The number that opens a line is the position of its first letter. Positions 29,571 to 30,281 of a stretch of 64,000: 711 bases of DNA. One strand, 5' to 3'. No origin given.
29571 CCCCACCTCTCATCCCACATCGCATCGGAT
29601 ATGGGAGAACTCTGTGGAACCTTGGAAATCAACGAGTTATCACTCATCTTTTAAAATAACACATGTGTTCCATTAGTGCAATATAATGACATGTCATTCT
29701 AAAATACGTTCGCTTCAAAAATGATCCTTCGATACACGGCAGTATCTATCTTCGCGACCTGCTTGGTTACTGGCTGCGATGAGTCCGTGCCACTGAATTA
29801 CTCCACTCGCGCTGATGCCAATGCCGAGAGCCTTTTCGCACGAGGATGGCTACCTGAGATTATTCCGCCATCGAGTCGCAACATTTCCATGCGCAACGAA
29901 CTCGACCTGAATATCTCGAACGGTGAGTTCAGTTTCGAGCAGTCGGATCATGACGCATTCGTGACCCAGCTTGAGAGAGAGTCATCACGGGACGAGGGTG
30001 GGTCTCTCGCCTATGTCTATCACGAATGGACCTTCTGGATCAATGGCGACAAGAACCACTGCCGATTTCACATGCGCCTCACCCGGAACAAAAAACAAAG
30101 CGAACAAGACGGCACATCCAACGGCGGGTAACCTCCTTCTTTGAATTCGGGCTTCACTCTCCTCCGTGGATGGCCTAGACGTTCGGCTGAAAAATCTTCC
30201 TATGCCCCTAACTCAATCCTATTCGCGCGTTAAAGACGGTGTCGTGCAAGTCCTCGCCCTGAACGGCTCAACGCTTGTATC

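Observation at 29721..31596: Cassette cargo of unknown function: lipoprotein + PDZ-less trypsin-like protease pair, then a single-pass membrane protein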

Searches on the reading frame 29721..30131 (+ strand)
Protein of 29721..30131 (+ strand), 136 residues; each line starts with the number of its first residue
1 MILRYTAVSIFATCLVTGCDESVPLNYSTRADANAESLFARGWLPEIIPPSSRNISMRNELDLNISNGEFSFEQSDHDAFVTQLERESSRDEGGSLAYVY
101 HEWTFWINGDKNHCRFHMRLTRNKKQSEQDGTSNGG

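Call 4: search_protein_families(library=pfam, proteins=[window:29721-30131:+], max_evalue=1)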
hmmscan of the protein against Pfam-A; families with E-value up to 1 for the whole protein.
window:29721-30131:+ (136 aa): 0 families

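Call 6: search_protein_families(library=ncbifam, proteins=[window:29721-30131:+], max_evalue=1)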
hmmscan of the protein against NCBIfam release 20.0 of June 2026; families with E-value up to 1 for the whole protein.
window:29721-30131:+ (136 aa): 1 family
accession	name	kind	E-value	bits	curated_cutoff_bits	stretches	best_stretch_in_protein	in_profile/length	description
NF007301.0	PRK09781.1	equivalog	6.2e-05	22.6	373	1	2-88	43-127/181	hypothetical protein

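Call 7: search_protein_families(library=padloc, proteins=[window:29721-30131:+], max_evalue=1)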
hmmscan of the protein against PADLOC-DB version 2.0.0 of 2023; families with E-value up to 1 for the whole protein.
window:29721-30131:+ (136 aa): 0 families

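Call 9: find_homologous_proteins(query=window:29721-30131:+)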
Query window:29721-30131:+ (136 aa): 56 proteins with E <= 0.001 among 65 candidates.
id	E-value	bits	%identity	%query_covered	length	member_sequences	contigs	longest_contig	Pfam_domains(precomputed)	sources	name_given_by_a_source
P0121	5.5e-88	310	100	100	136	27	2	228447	PF26610.1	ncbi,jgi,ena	jgi:hypothetical protein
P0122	6.2e-70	251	84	96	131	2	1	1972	PF26610.1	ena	-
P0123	3.4e-67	243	79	100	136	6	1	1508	PF26610.1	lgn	-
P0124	3.0e-65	236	76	100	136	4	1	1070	PF26610.1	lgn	-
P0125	1.0e-63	231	77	97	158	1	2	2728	PF26610.1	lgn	-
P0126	2.6e-63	230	78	94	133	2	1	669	PF26610.1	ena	-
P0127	8.6e-63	228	79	95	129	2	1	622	PF26610.1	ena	-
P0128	1.2e-61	225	76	97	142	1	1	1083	PF26610.1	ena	-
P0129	6.2e-61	222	76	96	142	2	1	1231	PF26610.1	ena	-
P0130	6.4e-60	219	74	95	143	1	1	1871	PF26610.1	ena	-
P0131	6.6e-60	219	74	95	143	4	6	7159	PF26610.1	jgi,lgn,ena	-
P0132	2.3e-59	217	75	95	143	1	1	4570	PF26610.1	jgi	jgi:hypothetical protein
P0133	6.5e-59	216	72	94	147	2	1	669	PF26610.1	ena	-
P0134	1.5e-57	211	77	88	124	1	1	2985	PF26610.1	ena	-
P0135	1.9e-57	211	71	97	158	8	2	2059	PF26610.1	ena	-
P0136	2.5e-57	211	73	95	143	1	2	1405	PF26610.1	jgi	jgi:hypothetical protein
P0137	6.4e-56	206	70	95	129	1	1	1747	PF26610.1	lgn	-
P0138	4.3e-55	203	71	95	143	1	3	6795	PF26610.1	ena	-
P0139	5.8e-55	203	82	79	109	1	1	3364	PF26610.1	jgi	-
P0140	9.5e-55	202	70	97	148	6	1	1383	PF26610.1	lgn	-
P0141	9.9e-55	202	70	97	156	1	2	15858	PF26610.1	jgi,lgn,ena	-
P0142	2.4e-54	201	67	99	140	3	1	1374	PF26610.1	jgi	-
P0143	5.5e-54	200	70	95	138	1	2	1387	PF26610.1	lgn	-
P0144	2.0e-50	188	62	99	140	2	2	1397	PF26610.1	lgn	-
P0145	7.1e-50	186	63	96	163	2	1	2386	PF26610.1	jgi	jgi:hypothetical protein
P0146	1.3e-49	186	65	96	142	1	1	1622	PF26610.1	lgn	-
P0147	1.9e-49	185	67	93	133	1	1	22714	PF26610.1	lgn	-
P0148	3.8e-49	184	66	94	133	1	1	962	PF26610.1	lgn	-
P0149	1.2e-48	183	75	81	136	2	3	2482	PF26610.1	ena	-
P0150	2.1e-47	179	71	85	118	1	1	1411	PF26610.1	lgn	-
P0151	2.1e-47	178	63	94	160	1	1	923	PF26610.1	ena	-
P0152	2.6e-47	178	63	92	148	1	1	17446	PF26610.1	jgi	jgi:hypothetical protein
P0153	2.6e-46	175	62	96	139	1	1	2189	PF26610.1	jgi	jgi:hypothetical protein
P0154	1.8e-45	172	63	90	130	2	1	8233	PF26610.1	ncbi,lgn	-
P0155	2.6e-43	165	59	91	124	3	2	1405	PF26610.1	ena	-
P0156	8.2e-43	164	57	92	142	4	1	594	PF26610.1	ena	-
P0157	8.8e-43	164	57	99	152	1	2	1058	PF26610.1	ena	-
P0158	3.1e-42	162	58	94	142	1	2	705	PF26610.1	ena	-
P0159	1.4e-41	160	55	96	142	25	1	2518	PF26610.1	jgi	jgi:hypothetical protein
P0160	1.5e-40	156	54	100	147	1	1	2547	PF26610.1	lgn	-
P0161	2.3e-40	156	59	85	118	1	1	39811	PF26610.1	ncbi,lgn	-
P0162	2.9e-40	155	57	90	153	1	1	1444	PF26610.1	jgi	jgi:hypothetical protein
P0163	3.1e-40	155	56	90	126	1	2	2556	PF26610.1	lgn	-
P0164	3.2e-40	155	54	99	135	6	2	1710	PF26610.1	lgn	-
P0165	5.5e-39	151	55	88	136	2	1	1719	PF26610.1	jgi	jgi:hypothetical protein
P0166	5.9e-39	151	56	100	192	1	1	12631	PF26610.1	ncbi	-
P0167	5.7e-38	148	53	96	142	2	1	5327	PF26610.1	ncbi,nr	ncbi:MAG: hypothetical protein NTW91_08220 [Verrucomicrobia bacterium]|nr:hypothetical protein [Verr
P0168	6.1e-38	148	63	78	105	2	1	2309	PF26610.1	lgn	-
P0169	1.6e-37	146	58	85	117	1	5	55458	PF26610.1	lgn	-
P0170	2.2e-37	146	56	92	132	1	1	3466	PF26610.1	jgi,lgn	jgi:hypothetical protein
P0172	4.3e-35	139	49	91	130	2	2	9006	PF26610.1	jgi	jgi:hypothetical protein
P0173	8.9e-35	138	74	63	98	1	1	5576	PF26610.1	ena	-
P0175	6.5e-12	64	33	86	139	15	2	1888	PF26610.1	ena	-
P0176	7.6e-12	63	33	85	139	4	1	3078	PF26610.1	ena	-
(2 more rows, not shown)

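Call 19: find_encoding_contigs(protein=P0169, flank=5000, max_places=3)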
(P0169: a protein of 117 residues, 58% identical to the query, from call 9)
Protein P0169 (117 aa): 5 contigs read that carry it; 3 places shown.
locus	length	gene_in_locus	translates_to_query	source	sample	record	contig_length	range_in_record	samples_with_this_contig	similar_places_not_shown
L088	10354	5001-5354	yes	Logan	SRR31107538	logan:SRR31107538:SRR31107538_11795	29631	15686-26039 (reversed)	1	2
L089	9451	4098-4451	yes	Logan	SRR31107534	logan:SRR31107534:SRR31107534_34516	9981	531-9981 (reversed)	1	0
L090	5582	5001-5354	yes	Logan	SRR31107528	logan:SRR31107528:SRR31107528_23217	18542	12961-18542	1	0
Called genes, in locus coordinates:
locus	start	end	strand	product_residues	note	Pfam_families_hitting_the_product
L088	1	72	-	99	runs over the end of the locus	-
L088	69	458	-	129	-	PF07332:Phage_holin_3_6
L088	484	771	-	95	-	PF19029:DUF883_C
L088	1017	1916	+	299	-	PF04228:Zn_peptidase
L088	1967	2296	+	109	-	PF00085:Thioredoxin, PF13098:Thioredoxin_2, PF13899:Thioredoxin_7 (weak)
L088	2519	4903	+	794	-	PF07635:PSCyt1 (weak), PF13442:Cytochrome_CBB3 (faint), PF07626:PSD3, PF07637:PSD5, PF07631:PSD4, PF07627:PSCyt3, PF07624:PSD2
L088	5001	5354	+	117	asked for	PF26610:YbbD_head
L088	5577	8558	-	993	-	PF01564:Spermine_synth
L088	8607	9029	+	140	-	PF07366:SnoaL, PF12680:SnoaL_2 (weak)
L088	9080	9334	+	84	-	-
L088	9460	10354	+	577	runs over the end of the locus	PF00756:Esterase, PF08450:SGL, PF24684:Vgb_lyase (weak)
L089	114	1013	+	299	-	PF04228:Zn_peptidase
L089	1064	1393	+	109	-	PF00085:Thioredoxin, PF13098:Thioredoxin_2, PF13899:Thioredoxin_7 (weak)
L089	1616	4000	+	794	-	PF07635:PSCyt1 (weak), PF13442:Cytochrome_CBB3 (faint), PF07626:PSD3, PF07637:PSD5, PF07631:PSD4, PF07627:PSCyt3, PF07624:PSD2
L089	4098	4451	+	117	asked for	PF26610:YbbD_head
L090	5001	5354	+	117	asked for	PF26610:YbbD_head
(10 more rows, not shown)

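Call 20: find_encoding_contigs(protein=P0161, flank=5000, max_places=2)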
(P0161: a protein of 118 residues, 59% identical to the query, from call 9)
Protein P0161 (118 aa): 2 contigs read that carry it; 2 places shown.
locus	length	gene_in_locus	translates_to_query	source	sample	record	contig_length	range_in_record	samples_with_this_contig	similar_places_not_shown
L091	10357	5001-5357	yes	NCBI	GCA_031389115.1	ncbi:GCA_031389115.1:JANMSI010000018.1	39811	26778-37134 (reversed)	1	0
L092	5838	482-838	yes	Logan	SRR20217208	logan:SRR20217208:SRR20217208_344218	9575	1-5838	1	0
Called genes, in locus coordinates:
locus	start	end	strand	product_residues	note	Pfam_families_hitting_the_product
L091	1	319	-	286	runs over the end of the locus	PF01842:ACT (weak), PF00551:Formyl_trans_N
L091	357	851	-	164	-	-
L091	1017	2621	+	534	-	-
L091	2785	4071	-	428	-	PF01594:AI-2E_transport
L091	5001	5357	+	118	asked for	PF26610:YbbD_head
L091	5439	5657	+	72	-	-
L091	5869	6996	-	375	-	PF00155:Aminotran_1_2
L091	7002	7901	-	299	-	PF00768:Peptidase_S11, PF02113:Peptidase_S13 (faint), PF13354:Beta-lactamase2 (weak)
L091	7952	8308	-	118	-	-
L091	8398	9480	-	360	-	-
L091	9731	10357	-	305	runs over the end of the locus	PF00578:AhpC-TSA (weak), PF08534:Redoxin (weak), PF13905:Thioredoxin_8 (weak), PF07610:DUF1573 (weak), PF22073:Cep192_D4 (weak), PF22544:HYDIN_VesB_CFA65-like_Ig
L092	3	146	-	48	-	?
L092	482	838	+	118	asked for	PF26610:YbbD_head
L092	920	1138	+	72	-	-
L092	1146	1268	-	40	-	-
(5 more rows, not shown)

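Call 21: find_encoding_contigs(protein=P0121, flank=5000, max_places=4)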
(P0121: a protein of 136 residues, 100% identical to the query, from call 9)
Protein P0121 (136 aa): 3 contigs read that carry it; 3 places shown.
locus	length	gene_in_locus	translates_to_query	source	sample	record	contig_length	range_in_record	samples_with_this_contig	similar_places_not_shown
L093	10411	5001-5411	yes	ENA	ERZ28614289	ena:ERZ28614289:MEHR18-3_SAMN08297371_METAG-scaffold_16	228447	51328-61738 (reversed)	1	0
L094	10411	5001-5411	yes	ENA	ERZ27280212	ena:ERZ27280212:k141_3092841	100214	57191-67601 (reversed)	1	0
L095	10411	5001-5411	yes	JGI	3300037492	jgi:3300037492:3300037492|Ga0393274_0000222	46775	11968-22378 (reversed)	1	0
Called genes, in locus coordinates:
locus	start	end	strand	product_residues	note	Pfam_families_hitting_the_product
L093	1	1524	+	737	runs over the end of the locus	PF22673:MCP-like_PDC_1, PF02743:dCache_1, PF07228:SpoIIE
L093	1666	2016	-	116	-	PF01740:STAS, PF13466:STAS_2 (weak)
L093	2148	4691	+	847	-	PF22673:MCP-like_PDC_1, PF02743:dCache_1 (weak), PF07228:SpoIIE, PF13581:HATPase_c_2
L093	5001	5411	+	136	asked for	PF26610:YbbD_head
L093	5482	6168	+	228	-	PF00089:Trypsin, PF13365:Trypsin_2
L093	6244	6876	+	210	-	-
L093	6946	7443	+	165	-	PF00583:Acetyltransf_1, PF13673:Acetyltransf_10 (weak), PF13508:Acetyltransf_7, PF08445:FR47 (weak)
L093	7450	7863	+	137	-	PF00583:Acetyltransf_1, PF13673:Acetyltransf_10, PF13508:Acetyltransf_7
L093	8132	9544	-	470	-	PF00224:PK, PF02887:PK_C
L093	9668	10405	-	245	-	PF14366:DUF4410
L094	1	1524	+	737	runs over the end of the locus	PF22673:MCP-like_PDC_1, PF02743:dCache_1, PF07228:SpoIIE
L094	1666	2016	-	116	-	PF01740:STAS, PF13466:STAS_2 (weak)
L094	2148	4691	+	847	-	PF22673:MCP-like_PDC_1, PF02743:dCache_1 (weak), PF07228:SpoIIE, PF13581:HATPase_c_2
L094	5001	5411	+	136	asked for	PF26610:YbbD_head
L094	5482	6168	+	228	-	PF00089:Trypsin, PF13365:Trypsin_2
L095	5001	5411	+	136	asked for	PF26610:YbbD_head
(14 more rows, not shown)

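Call 30: search_protein_families(library=phrogs, proteins=[window:29721-30131:+], max_evalue=0.1)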
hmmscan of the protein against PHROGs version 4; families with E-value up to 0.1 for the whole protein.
window:29721-30131:+ (136 aa): 0 families

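Call 35: find_related_loci(query=A2, collection=metagenome_contigs, flank=3000)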
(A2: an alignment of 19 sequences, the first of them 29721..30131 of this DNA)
Query A2 (136 aa) in metagenome_contigs; peptide patterns used: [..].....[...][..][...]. (x = any residue, [..] = any of these).
102 stretches matched a pattern; 78 encode a relative of the query (tblastn E <= 1e-3); 78 distinct loci.
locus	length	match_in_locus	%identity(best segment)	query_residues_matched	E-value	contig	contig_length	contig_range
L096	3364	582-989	82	1-136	5e-76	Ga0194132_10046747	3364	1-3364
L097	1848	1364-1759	70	1-132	5e-63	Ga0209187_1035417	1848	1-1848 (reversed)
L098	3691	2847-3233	57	1-129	3e-49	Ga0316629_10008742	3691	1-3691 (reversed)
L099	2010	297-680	50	7-134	2e-41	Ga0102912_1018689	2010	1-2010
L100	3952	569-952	50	7-134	6e-41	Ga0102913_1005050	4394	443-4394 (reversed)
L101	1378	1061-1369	60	6-108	1e-40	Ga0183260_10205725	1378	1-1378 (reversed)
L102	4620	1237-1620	49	1-128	3e-38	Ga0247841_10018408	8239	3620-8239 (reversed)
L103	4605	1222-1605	49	1-128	3e-38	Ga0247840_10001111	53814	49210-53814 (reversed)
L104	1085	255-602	45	9-122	7e-24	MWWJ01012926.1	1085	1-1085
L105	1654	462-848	37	2-123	2e-23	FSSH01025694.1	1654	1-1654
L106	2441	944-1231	46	21-119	4e-23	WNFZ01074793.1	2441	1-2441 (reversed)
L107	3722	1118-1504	37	2-123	6e-23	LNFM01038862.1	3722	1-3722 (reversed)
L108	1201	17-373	38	2-129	2e-22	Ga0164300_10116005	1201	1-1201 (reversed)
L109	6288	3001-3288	45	21-119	3e-22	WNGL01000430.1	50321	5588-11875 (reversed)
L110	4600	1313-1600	45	21-119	4e-22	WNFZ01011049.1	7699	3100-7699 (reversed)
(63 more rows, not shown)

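Call 43: predict_structure(alignment_id=A2)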
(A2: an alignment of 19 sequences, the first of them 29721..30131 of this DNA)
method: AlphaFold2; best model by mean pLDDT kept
length: 136 residues; sequences in the alignment: 19
mean_pLDDT: 80.5   pTM: 0.69
mean pLDDT of the five models: 80.5, 77.8, 77.1, 75.8, 72.8
residues with pLDDT >= 90: 75; 70-90: 24; 50-70: 12; < 50: 25
segments of 3 or more residues with pLDDT < 50: 11-19, 123-136
pLDDT, mean of each block of 10 residues (from residue 1): 53 48 84 87 89 94 89 98 97 96 96 93 45 41
secondary structure, 60 per line:
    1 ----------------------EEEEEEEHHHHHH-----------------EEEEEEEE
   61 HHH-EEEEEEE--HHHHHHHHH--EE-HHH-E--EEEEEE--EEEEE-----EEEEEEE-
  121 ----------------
elements in order: E23-29 H30-35 E53-60 E65-71 H74-82 E95-100 E103-107 E113-119

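Call 47: fold_search(model_id=the predicted structure, library=pdb)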
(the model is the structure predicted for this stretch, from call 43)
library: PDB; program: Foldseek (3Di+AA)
matches with E <= 10: 541; with E <= 0.001: 0
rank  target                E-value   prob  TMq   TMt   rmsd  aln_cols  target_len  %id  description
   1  9a4o_B                3.4e-02  0.51  0.25  0.09  10.7       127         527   12  Integrative model of IF2-TAGH by crosslinking MS and deep learning (released 2024-09-18)
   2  3k8g_B                4.1e-02  0.99  0.43  0.26   6.5       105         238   12  Structure of crystal form I of TP0453 (released 2010-10-27)
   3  3k8g_A                4.3e-02  1.00  0.47  0.28   5.3       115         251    9  Structure of crystal form I of TP0453 (released 2010-10-27)
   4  3k8j                  4.6e-02  0.99  0.48  0.29   7.2       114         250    9  Structure of crystal form III of TP0453 (released 2010-10-27)
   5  3k8h_B                5.7e-02  0.99  0.47  0.28   7.2       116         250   10  Structure of crystal form I of TP0453 (released 2010-10-27)
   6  3k8i                  9.1e-02  0.99  0.49  0.29   7.1       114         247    9  Structure of crystal form IV of TP0453 (released 2010-10-27)
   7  2dc4_A                9.1e-02  0.12  0.16  0.14  16.3       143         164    8  Structure of PH1012 protein from Pyrococcus Horikoshii OT3 (released 2006-06-28)
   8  3k8h_A                1.4e-01  0.97  0.47  0.28   7.4       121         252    9  Structure of crystal form I of TP0453 (released 2010-10-27)
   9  4ae8_C                2.5e-01  0.15  0.21  0.18  11.0       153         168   10  Crystal structure of human THEM4 (released 2012-07-11)
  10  1yem_A                2.8e-01  0.07  0.15  0.13  15.6       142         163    8  Conserved hypothetical protein Pfu-838710-001 from Pyrococcus furiosus (released 2005-01-11)
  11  7n88_A                3.0e-01  0.08  0.14  0.06  10.9        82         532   15  The cryoEM structure of LbpB from N. gonorrhoeae in complex with lactoferrin (released 2021-12-01)
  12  4gah_B                3.4e-01  0.14  0.21  0.16  11.6       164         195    8  Human acyl-CoA thioesterases 4 in complex with undecan-2-one-CoA inhibitor (released 2012-08-29)
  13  4ae8_A                4.0e-01  0.08  0.15  0.13  12.1       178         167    6  Crystal structure of human THEM4 (released 2012-07-11)
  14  4ae8_D                4.2e-01  0.13  0.17  0.14  10.4       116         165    7  Crystal structure of human THEM4 (released 2012-07-11)
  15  4ae8_B                4.2e-01  0.13  0.17  0.14  10.7       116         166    6  Crystal structure of human THEM4 (released 2012-07-11)
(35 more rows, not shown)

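Call 59: search_solved_structures(query=A2, max_evalue=1)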
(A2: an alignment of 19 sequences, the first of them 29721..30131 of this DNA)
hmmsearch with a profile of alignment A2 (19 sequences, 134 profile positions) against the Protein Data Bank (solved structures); distinct sequences matched with E-value up to 1: 3.
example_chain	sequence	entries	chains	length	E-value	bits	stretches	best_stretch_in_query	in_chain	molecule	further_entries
5fmf_Y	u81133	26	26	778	0.29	14.1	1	60-131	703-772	DNA REPAIR HELICASE RAD3 | General transcription and DNA repair factor IIH helicase subunit XPD | General transcription and DNA repair factor IIH helicase subun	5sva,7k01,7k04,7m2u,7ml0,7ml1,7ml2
5oqj_0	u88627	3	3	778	0.29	14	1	60-131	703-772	DNA repair helicase RAD3 | General transcription and DNA repair factor IIH helicase subunit XPD | General transcription and DNA repair factor IIH helicase subun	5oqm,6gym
9b55_C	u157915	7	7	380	0.84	12.6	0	41-91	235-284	E3 ubiquitin-protein ligase pub2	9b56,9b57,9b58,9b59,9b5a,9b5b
